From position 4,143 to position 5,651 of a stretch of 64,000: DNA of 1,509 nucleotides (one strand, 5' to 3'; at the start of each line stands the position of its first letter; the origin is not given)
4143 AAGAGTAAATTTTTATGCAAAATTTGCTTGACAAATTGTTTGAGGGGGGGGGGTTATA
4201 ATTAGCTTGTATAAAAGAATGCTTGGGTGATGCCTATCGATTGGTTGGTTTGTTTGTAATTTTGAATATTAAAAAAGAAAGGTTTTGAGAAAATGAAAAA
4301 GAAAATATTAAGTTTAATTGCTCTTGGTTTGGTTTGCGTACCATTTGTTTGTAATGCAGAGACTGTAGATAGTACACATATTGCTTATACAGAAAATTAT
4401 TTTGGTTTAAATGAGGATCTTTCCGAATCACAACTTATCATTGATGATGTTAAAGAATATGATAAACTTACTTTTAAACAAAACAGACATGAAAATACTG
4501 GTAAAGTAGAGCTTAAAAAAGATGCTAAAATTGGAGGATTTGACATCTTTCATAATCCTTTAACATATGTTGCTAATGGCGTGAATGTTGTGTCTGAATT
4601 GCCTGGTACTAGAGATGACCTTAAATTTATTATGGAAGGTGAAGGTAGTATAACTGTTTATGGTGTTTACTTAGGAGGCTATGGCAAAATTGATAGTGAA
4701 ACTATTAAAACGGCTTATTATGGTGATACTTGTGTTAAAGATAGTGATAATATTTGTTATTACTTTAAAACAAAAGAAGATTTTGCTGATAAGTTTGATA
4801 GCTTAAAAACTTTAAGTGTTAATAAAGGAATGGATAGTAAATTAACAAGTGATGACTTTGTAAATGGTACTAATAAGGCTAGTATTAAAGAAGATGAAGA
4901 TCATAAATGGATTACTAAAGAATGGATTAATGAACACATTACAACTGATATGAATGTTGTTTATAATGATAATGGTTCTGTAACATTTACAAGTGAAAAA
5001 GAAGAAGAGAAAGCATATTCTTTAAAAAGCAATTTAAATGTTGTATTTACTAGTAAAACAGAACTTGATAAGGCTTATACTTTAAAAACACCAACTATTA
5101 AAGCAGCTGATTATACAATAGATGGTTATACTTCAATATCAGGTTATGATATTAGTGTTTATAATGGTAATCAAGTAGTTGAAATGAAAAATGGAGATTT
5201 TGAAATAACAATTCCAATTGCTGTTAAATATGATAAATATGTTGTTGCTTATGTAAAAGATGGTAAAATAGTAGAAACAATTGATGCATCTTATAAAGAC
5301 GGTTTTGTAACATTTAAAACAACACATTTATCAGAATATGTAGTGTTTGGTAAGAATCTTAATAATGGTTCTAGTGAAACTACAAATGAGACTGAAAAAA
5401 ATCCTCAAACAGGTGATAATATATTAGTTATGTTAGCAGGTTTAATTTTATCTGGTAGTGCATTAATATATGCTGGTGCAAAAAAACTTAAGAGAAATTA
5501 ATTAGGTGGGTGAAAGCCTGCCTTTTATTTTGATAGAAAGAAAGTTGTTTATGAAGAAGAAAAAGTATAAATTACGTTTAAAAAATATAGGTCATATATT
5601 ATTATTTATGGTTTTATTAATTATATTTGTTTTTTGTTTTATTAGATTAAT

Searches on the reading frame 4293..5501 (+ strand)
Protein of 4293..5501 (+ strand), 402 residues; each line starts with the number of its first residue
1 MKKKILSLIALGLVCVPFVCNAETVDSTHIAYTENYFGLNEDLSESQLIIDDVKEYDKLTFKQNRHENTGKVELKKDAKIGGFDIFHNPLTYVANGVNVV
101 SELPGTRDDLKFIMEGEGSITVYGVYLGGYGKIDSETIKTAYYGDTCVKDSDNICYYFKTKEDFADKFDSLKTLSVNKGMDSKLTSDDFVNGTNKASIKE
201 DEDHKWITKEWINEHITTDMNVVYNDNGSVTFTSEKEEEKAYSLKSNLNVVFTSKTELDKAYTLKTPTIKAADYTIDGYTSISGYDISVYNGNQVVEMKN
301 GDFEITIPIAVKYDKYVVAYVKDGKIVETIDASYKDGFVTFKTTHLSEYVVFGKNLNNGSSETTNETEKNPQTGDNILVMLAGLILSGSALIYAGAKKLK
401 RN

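Call 6: search_protein_families(library=pfam, proteins=[window:4293-5501:+], max_evalue=0.01)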
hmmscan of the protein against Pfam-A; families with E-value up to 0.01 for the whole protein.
window:4293-5501:+ (402 aa): 0 families

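Call 16: find_homologous_proteins(query=window:4293-5501:+)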
Query window:4293-5501:+ (402 aa): 18 proteins with E <= 0.001 among 6464 candidates.
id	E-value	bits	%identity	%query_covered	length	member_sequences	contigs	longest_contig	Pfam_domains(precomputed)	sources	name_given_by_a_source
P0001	1.0e-250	849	96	100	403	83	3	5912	-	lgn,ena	-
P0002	1.8e-192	657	74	100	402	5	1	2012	-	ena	-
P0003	1.5e-190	651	74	100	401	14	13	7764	-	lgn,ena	-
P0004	6.1e-190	649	73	100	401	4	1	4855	-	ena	-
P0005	1.0e-189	648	74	100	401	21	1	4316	-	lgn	-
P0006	7.6e-187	639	72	100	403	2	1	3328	-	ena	-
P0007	2.1e-183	628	71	100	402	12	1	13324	-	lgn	-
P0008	4.1e-183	627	71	100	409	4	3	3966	-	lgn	-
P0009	1.1e-132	461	57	100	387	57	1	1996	-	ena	-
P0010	1.1e-130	454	56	99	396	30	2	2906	-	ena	-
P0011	3.1e-128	446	55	96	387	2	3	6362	-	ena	-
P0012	4.1e-34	136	37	59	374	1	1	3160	-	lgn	-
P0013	2.8e-25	107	44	38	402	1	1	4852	-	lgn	-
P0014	8.5e-25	106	43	42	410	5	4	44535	-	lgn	-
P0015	2.8e-23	101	56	27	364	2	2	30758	-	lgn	-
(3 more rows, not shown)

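Call 17: find_encoding_contigs(protein=window:4293-5501:+, flank=3000, max_places=10)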
Protein window:4293-5501:+ (402 aa): 4 contigs read that carry it; 2 places shown.
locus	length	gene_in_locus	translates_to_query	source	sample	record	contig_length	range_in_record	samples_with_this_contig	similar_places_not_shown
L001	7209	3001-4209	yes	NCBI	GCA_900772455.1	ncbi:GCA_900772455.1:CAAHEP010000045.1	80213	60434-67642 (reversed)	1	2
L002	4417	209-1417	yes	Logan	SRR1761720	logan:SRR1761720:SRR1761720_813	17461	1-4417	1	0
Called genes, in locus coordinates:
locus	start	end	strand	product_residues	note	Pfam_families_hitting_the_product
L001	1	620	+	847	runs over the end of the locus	PF04138:GtrA_DPMS_TM, PF13439:Glyco_transf_4 (weak), PF00534:Glycos_transf_1, PF13692:Glyco_trans_1_4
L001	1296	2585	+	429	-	-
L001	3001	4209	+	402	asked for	-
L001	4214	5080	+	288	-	PF04203:Sortase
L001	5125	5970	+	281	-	PF00535:Glycos_transf_2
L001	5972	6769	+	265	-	PF00149:Metallophos, PF12850:Metallophos_2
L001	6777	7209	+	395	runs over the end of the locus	PF09314:DUF1972, PF00534:Glycos_transf_1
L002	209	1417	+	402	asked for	-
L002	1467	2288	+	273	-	PF04203:Sortase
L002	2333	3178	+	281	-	PF00535:Glycos_transf_2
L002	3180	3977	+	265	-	PF00149:Metallophos, PF12850:Metallophos_2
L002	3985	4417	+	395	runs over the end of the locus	PF09314:DUF1972, PF00534:Glycos_transf_1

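Call 18: find_encoding_contigs(protein=P0001, flank=3000, max_places=10)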
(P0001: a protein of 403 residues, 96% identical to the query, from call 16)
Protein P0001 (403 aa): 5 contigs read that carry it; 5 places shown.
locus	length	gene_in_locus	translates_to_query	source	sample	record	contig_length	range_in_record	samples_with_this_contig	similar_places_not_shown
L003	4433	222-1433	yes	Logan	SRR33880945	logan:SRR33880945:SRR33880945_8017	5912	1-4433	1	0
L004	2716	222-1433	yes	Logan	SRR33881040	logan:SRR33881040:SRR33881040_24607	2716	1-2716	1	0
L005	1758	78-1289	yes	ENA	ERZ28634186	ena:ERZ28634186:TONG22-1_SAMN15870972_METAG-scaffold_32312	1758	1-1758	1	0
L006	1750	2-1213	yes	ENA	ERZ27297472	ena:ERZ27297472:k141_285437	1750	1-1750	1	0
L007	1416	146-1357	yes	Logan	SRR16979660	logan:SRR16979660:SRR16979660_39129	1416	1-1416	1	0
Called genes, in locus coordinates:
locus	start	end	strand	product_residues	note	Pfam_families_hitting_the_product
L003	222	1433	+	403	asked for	-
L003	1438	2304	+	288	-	PF04203:Sortase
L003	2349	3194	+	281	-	PF00535:Glycos_transf_2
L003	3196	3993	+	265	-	PF00149:Metallophos, PF12850:Metallophos_2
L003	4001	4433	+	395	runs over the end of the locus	PF09314:DUF1972, PF00534:Glycos_transf_1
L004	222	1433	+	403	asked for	-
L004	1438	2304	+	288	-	PF04203:Sortase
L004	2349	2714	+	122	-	?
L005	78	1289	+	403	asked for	-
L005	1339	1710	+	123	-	-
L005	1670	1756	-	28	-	?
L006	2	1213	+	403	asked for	?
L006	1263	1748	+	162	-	?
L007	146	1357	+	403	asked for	-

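Call 20: find_related_loci(query=window:4293-5501:+, collection=genome_contigs, flank=4000)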
Query window:4293-5501:+ (402 aa) in genome_contigs; peptide patterns used: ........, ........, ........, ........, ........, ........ (x = any residue, [..] = any of these).
32 stretches matched a pattern; 2 encode a relative of the query (tblastn E <= 1e-3); 2 distinct loci.
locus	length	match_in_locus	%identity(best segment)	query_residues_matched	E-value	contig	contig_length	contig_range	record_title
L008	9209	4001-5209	97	1-402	0e+0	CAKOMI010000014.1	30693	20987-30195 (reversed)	MAG: uncultured Bacilli bacterium isolate REFINED_METABAT215_TOP10_CONTIGS_1500_ASSEMBLY_K77_MERGED__Hadza_MoBio_hadza-E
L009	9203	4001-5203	70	1-401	0e+0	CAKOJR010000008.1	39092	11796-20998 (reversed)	MAG: uncultured Bacilli bacterium isolate REFINED_METABAT215_TOP10_CONTIGS_1500_ASSEMBLY_K77_MERGED__Hadza_MoBio_hadza-I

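Call 26: find_encoding_contigs(protein=P0003, flank=2500, max_places=10)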
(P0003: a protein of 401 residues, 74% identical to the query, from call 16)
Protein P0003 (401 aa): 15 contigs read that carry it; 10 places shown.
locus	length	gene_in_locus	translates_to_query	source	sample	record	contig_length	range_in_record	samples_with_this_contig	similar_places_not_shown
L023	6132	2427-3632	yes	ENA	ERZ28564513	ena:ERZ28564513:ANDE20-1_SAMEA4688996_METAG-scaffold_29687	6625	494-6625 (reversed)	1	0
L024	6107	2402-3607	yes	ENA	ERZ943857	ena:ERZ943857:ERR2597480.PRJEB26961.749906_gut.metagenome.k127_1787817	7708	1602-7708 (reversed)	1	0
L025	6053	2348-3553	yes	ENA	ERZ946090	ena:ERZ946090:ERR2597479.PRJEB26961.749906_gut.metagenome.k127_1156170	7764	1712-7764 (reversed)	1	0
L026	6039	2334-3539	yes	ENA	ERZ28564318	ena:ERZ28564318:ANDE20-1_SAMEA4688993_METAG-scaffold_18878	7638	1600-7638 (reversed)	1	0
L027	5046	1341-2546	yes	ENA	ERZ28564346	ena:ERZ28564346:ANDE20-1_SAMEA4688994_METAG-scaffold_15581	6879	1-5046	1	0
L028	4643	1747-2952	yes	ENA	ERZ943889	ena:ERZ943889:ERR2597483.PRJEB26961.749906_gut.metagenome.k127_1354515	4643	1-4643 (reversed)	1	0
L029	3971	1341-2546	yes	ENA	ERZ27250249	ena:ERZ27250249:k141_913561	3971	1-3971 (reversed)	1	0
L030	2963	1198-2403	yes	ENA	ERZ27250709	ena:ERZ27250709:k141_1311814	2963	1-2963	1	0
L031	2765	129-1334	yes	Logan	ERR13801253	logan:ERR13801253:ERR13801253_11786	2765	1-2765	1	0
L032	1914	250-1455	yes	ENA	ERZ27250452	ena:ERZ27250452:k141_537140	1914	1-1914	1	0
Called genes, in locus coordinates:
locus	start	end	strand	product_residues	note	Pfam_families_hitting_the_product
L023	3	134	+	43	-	?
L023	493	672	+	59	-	-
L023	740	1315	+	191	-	PF13302:Acetyltransf_3, PF00583:Acetyltransf_1, PF13420:Acetyltransf_4 (weak)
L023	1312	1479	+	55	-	-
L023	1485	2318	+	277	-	-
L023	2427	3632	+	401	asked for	-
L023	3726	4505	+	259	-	PF04203:Sortase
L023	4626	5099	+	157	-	-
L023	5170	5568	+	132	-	-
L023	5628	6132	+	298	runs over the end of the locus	PF04072:LCM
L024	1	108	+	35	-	?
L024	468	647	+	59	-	-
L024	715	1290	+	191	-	PF13302:Acetyltransf_3, PF00583:Acetyltransf_1 (weak)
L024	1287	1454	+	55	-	-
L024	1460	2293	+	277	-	-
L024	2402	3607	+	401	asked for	-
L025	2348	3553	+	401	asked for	-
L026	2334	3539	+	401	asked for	-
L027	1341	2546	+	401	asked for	-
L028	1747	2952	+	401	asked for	-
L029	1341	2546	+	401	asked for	-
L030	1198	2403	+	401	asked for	-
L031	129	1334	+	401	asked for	-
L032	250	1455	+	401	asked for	-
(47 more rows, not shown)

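Call 27: find_encoding_contigs(protein=P0007, flank=2500, max_places=10)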
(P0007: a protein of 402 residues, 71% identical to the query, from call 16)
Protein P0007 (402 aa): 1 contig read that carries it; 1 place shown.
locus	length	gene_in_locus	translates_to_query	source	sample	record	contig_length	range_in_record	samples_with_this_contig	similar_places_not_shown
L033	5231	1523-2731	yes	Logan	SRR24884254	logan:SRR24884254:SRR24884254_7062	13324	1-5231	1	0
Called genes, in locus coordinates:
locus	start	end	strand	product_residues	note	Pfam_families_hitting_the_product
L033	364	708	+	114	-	PF12682:Flavodoxin_4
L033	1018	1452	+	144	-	-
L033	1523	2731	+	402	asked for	-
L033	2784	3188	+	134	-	PF00293:NUDIX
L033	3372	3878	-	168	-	-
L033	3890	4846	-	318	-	PF00078:RVT_1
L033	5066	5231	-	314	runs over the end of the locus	PF02737:3HCDH_N, PF00725:3HCDH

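Call 32: list_cluster_members(proteins=[P0001])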
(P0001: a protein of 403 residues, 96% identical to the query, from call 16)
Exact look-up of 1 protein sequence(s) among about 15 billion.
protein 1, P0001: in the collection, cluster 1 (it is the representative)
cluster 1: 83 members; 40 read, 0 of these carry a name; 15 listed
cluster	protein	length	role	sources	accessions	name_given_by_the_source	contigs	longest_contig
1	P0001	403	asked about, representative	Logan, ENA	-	-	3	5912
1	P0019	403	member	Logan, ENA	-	-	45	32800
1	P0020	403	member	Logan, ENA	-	-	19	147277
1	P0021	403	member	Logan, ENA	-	-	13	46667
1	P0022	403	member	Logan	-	-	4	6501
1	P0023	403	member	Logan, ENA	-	-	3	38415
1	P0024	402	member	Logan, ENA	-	-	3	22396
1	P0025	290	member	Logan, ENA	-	-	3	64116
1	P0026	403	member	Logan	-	-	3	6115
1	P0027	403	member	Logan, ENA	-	-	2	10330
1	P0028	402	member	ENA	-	-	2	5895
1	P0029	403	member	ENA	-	-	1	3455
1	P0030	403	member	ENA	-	-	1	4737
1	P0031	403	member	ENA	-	-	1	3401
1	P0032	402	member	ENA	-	-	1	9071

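Call 33: find_encoding_contigs(protein=P0019, flank=2500, max_places=10)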
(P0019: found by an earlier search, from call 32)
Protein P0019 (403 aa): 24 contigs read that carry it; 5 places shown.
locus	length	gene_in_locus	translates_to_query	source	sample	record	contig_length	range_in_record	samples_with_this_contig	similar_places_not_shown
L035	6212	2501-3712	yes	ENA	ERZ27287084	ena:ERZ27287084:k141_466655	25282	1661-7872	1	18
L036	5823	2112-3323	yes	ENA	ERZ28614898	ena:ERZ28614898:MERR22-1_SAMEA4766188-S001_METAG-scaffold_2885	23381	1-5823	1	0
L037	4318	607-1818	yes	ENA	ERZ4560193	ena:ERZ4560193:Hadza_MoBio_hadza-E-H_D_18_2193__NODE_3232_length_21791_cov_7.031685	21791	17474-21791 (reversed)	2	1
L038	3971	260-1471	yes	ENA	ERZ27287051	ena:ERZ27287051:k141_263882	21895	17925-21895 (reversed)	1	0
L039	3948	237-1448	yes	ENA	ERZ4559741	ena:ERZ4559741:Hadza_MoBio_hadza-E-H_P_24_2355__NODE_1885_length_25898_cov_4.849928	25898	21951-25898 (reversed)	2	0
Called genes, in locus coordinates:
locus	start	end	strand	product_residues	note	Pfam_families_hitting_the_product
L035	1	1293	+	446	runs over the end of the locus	-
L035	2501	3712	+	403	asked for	-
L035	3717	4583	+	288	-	PF04203:Sortase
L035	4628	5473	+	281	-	PF00535:Glycos_transf_2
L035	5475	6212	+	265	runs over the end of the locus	PF00149:Metallophos, PF12850:Metallophos_2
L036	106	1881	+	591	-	PF05598:DUF772, PF01609:DDE_Tnp_1 (weak), PF13751:DDE_Tnp_1_6 (weak)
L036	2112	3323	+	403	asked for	-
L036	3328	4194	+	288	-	PF04203:Sortase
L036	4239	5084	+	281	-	PF00535:Glycos_transf_2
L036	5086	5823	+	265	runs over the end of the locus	PF00149:Metallophos, PF12850:Metallophos_2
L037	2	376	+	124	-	?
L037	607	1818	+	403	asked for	-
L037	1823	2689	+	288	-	PF04203:Sortase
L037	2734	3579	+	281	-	PF00535:Glycos_transf_2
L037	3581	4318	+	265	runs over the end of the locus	PF00149:Metallophos, PF12850:Metallophos_2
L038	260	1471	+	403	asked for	-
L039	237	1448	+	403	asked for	-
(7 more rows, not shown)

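Call 35: find_encoding_contigs(protein=P0020, flank=2500, max_places=10)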
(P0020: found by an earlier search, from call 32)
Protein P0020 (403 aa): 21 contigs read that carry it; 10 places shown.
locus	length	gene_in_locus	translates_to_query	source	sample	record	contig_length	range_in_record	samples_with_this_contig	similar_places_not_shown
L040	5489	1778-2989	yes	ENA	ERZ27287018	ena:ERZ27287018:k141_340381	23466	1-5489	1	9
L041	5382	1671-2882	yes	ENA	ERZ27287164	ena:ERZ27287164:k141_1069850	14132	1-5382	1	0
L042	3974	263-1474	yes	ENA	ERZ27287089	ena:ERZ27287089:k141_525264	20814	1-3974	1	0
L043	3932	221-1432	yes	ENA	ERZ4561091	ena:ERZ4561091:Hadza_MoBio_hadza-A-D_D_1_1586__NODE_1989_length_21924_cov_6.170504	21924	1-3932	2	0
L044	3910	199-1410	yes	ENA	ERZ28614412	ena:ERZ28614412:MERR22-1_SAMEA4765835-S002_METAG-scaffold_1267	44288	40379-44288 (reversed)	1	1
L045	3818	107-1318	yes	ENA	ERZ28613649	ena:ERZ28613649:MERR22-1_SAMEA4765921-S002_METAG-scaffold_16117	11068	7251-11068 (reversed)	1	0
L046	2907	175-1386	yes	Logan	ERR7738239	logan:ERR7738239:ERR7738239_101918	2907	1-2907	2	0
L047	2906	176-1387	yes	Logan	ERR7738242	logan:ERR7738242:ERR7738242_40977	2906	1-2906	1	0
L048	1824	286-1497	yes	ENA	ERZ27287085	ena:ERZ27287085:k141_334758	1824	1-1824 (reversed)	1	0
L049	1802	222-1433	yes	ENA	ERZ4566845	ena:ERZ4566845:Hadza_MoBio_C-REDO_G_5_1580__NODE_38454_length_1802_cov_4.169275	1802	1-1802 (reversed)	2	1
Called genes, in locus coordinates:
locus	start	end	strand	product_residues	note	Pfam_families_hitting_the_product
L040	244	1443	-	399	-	PF13936:HTH_38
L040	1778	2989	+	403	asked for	-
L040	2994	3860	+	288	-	PF04203:Sortase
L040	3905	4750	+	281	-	PF00535:Glycos_transf_2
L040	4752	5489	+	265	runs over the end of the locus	PF00149:Metallophos, PF12850:Metallophos_2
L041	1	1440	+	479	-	?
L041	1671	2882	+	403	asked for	-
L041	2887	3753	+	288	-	PF04203:Sortase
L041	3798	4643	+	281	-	PF00535:Glycos_transf_2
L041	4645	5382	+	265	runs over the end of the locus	PF00149:Metallophos, PF12850:Metallophos_2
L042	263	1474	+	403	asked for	-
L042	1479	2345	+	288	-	PF04203:Sortase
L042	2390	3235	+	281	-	PF00535:Glycos_transf_2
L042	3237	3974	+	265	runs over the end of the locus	PF00149:Metallophos, PF12850:Metallophos_2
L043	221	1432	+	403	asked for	-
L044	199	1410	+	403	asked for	-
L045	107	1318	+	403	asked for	-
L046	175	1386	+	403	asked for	-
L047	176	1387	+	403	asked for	-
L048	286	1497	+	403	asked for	-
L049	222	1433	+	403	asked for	-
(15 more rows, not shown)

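Call 36: find_encoding_contigs(protein=P0021, flank=2500, max_places=10)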
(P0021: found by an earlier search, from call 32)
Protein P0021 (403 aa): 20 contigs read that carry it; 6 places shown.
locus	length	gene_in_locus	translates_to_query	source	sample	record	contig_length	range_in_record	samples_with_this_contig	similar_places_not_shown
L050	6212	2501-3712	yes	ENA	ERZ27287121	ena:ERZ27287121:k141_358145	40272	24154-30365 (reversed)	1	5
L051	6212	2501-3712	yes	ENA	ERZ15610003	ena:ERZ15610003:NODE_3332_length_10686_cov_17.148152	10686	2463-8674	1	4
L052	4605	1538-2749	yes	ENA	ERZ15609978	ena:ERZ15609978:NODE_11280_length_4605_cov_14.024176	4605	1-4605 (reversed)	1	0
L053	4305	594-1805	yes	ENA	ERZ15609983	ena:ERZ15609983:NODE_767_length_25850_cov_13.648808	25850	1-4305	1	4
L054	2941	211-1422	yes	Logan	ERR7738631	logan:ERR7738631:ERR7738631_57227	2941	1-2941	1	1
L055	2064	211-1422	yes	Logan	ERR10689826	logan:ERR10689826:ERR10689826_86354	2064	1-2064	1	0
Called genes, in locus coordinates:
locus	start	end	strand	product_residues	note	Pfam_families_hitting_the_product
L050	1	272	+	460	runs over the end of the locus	-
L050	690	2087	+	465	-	-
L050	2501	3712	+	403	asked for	-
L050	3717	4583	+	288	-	PF04203:Sortase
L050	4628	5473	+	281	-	PF00535:Glycos_transf_2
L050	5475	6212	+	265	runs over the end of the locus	PF00149:Metallophos, PF12850:Metallophos_2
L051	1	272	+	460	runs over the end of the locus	-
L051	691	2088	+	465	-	-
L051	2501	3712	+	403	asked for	-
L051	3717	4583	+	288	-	PF04203:Sortase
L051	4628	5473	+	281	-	PF00535:Glycos_transf_2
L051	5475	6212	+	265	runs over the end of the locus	PF00149:Metallophos, PF12850:Metallophos_2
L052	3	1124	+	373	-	?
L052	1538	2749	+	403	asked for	-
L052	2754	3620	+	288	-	PF04203:Sortase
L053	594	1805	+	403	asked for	-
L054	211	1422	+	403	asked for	-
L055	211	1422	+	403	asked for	-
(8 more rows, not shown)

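Call 46: search_protein_families(library=ncbifam, proteins=[window:4293-5501:+], max_evalue=0.01)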
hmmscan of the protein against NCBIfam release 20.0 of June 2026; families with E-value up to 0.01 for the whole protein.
window:4293-5501:+ (402 aa): 1 family
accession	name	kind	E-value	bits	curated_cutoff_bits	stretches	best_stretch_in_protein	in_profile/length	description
NF053819.1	EF0750_LPXTG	subfamily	0.00014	22.3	47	0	358-399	57-104/105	EF2685/EF0750 family sortase-dependent surface protein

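Call 55: predict_structure(alignment_id=A2)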
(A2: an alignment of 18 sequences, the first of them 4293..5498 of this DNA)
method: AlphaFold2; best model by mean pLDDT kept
length: 402 residues; sequences in the alignment: 18
mean_pLDDT: 55.6   pTM: 0.36
mean pLDDT of the five models: 55.6, 54.7, 52.9, 49.7, 49.6
residues with pLDDT >= 90: 78; 70-90: 37; 50-70: 70; < 50: 217
segments of 3 or more residues with pLDDT < 50: 1-165, 174-180, 186-196, 215-219, 235-237, 359-380
pLDDT, mean of each block of 10 residues (from residue 1): 38 26 26 27 27 33 38 41 33 41 33 41 38 37 37 35 51 48 49 46 58 51 63 53 89 87 94 92 94 84 89 92 92 92 91 75 37 38 55 58 47
secondary structure, 60 per line:
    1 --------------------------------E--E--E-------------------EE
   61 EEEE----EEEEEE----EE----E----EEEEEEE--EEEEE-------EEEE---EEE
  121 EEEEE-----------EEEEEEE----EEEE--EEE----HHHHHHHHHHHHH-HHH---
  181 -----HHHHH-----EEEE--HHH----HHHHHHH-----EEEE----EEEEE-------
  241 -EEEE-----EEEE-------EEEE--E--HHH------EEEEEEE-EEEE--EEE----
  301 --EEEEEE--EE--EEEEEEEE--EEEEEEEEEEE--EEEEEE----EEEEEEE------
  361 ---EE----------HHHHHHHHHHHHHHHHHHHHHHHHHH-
elements in order: E59-64 E69-74 E90-96 E99-103 E111-114 E118-125 E137-143 E148-151 E154-156 H161-173 H186-190 E196-199 H209-215 E221-224 E229-233 E242-245 E251-254 E262-265 E280-286 E288-291 E294-296 E303-308 E315-322 E325-335 E338-343 E348-354 H376-401

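Call 59: find_encoding_contigs(protein=P0024, flank=2500, max_places=10)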
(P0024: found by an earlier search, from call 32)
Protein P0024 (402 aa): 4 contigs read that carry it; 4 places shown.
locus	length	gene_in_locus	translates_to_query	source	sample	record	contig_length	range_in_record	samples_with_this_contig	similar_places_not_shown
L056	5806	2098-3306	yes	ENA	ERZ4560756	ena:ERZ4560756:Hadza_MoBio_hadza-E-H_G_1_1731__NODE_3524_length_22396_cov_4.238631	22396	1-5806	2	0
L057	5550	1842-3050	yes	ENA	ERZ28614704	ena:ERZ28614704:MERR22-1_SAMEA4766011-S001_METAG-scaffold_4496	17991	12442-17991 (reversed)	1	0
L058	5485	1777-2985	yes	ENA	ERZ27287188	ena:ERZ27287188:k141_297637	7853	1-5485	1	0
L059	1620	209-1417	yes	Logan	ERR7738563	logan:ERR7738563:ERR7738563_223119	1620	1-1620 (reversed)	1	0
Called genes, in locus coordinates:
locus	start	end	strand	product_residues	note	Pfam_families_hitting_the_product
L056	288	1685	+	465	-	-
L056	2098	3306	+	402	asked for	-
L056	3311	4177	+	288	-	PF04203:Sortase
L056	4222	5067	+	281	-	PF00535:Glycos_transf_2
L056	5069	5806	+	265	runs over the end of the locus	PF00149:Metallophos, PF12850:Metallophos_2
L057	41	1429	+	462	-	-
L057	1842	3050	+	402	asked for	-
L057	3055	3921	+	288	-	PF04203:Sortase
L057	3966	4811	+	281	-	PF00535:Glycos_transf_2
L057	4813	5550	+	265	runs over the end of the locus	PF00149:Metallophos, PF12850:Metallophos_2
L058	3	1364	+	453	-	?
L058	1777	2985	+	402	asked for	-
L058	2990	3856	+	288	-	PF04203:Sortase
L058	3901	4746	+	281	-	PF00535:Glycos_transf_2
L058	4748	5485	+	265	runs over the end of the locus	PF00149:Metallophos, PF12850:Metallophos_2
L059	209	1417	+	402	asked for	-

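Call 60: find_encoding_contigs(protein=P0028, flank=2500, max_places=10)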
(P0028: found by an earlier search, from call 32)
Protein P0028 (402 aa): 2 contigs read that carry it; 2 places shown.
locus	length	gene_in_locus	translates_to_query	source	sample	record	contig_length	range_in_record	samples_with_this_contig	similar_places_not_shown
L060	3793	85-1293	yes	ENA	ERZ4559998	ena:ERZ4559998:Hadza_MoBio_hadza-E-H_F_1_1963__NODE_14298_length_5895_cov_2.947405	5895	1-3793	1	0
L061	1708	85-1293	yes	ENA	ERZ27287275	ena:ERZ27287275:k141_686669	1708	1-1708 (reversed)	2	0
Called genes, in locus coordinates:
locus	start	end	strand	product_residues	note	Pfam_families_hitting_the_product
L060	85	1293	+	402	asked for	-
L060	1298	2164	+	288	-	PF04203:Sortase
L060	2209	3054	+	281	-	PF00535:Glycos_transf_2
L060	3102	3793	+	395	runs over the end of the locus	PF09314:DUF1972, PF00534:Glycos_transf_1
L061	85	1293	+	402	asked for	-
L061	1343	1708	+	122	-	?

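Call 61: find_encoding_contigs(protein=P0022, flank=2500, max_places=10)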
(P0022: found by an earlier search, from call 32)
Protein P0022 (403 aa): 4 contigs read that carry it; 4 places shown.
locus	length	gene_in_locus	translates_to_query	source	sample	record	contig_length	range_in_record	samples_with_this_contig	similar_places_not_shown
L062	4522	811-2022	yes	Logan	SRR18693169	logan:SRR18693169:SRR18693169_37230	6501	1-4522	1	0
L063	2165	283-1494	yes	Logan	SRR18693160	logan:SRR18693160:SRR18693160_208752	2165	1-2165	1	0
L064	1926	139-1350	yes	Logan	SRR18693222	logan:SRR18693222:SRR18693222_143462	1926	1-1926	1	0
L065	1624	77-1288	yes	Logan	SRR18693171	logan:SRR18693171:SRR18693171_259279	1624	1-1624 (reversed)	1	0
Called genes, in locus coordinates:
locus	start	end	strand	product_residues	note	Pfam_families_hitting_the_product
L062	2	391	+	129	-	?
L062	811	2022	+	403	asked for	-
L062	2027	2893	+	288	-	PF04203:Sortase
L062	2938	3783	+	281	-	PF00535:Glycos_transf_2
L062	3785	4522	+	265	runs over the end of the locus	PF00149:Metallophos, PF12850:Metallophos_2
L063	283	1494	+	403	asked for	-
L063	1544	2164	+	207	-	?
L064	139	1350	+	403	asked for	-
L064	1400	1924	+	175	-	?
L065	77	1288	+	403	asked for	-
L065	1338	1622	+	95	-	?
